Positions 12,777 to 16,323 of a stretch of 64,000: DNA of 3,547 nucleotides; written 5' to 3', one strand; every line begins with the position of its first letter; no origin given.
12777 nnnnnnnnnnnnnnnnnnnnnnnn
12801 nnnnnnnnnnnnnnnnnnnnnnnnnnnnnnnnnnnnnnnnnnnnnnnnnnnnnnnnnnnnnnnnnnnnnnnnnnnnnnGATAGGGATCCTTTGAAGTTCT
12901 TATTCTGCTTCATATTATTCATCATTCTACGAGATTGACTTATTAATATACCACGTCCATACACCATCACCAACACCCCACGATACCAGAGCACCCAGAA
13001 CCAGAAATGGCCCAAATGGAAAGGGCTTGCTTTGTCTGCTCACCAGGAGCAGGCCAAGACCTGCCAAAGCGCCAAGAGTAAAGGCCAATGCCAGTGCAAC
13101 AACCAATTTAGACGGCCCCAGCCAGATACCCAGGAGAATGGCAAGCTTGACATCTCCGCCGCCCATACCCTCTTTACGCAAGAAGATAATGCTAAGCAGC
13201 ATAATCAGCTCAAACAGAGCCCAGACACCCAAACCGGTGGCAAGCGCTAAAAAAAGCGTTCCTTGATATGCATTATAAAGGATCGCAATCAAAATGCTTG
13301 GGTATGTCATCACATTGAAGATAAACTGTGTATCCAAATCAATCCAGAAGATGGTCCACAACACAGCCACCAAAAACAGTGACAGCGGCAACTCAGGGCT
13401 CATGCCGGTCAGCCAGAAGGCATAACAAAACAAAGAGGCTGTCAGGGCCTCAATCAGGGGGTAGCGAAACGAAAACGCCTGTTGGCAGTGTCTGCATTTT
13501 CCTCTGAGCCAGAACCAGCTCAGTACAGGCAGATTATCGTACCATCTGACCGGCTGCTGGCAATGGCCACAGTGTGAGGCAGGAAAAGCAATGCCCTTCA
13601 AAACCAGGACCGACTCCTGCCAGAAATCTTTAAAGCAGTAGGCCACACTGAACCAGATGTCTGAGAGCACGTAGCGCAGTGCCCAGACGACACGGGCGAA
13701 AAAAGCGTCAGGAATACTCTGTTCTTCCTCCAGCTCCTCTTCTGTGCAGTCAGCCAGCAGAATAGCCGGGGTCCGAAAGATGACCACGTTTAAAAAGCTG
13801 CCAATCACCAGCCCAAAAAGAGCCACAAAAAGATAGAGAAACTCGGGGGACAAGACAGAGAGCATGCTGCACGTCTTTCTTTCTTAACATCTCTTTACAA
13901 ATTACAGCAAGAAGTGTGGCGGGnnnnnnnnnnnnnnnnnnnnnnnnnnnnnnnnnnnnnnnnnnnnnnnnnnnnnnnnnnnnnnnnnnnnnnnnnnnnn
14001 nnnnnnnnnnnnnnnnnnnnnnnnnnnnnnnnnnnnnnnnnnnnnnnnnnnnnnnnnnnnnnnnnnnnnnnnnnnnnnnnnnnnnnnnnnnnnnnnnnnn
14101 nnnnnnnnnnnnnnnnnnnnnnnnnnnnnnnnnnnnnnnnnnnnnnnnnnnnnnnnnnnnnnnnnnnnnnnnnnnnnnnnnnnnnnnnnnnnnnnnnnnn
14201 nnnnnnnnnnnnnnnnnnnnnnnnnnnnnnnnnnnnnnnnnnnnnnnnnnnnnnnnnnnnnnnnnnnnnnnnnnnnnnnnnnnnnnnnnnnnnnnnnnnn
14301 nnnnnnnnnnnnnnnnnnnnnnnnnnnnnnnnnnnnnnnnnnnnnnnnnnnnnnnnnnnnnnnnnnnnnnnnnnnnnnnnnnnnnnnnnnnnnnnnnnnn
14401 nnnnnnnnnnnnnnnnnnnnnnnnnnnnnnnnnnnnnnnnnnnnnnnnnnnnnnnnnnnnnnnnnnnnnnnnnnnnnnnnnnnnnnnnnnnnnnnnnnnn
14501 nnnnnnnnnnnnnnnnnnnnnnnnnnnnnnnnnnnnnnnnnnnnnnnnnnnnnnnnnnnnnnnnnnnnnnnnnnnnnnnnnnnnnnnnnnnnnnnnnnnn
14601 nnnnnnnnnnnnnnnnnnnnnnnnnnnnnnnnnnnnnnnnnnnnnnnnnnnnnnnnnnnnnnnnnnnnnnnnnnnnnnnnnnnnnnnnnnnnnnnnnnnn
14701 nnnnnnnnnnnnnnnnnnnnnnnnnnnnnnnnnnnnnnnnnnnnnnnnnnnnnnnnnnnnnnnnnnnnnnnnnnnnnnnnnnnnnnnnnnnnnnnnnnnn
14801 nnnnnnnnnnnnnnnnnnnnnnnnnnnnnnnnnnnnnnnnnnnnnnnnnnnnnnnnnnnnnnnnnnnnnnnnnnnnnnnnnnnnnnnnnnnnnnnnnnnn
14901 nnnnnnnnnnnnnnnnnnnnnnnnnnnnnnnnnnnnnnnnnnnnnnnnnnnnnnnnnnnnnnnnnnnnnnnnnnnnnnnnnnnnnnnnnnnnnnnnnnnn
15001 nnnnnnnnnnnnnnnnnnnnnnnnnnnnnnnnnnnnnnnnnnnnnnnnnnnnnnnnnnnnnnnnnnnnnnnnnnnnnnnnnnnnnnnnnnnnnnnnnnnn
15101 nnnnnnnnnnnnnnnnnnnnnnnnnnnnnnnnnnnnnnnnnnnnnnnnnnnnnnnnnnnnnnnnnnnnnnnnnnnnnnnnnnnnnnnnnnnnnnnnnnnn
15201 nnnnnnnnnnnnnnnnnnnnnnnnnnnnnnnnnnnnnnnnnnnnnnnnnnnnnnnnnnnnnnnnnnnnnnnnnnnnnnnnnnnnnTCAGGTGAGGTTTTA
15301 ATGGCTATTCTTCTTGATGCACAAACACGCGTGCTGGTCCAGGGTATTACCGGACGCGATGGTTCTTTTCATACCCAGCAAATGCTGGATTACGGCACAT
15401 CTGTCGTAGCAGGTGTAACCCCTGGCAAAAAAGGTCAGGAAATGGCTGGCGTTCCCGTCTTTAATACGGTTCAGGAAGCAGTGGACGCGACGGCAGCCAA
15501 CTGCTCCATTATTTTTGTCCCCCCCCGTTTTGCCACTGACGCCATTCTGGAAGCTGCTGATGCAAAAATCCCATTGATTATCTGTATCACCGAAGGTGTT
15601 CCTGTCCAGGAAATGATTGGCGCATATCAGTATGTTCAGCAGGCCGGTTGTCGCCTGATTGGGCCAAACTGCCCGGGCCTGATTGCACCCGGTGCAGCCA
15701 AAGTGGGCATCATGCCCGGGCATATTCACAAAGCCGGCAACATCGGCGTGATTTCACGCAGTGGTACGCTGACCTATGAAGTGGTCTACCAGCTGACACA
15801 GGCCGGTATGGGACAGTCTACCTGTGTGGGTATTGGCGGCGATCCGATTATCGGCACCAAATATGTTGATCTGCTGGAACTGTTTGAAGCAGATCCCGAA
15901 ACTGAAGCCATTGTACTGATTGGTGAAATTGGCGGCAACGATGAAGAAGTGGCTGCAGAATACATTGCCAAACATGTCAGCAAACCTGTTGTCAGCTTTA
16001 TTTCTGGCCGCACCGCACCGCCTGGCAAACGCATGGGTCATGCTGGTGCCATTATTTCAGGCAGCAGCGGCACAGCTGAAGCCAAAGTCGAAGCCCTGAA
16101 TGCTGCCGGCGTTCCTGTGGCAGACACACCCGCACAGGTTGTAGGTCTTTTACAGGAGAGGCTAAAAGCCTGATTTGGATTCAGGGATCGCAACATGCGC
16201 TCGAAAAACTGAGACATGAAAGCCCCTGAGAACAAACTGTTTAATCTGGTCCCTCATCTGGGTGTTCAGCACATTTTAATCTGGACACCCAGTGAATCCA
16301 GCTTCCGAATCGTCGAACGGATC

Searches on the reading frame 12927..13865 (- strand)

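Call 44: search_protein_families(library=pfam, proteins=[window:12927-13865:-], max_evalue=0.001)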
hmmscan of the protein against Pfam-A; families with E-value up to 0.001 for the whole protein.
window:12927-13865:- (312 aa): 2 families
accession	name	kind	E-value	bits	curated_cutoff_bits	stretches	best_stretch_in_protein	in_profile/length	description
PF06750.18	A24_N_bact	-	8.5e-32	109.5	23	1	16-151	1-82/84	Bacterial Peptidase A24 N-terminal domain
PF01478.23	Peptidase_A24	-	9.8e-16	58.5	26.5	1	163-269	1-103/104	Type IV leader peptidase family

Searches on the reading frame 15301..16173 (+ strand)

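Call 44: search_protein_families(library=pfam, proteins=[window:15301-16173:+], max_evalue=0.001)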
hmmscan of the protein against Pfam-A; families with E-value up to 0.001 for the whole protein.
window:15301-16173:+ (290 aa): 4 families
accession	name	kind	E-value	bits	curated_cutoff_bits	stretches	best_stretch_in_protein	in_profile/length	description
PF02629.25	CoA_binding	-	2.3e-29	102.5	22.3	1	7-99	2-97/97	CoA binding domain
PF00549.24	Ligase_CoA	-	1.7e-26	93.3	24.5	1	151-271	1-127/128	CoA-ligase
PF13607.11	Succ_CoA_lig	-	2.7e-14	53.5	27.4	1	145-283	1-134/138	Succinyl-CoA ligase like flavodoxin domain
PF13380.12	CoA_binding_2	-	2.6e-08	34.7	22.8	1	18-128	13-114/116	CoA binding domain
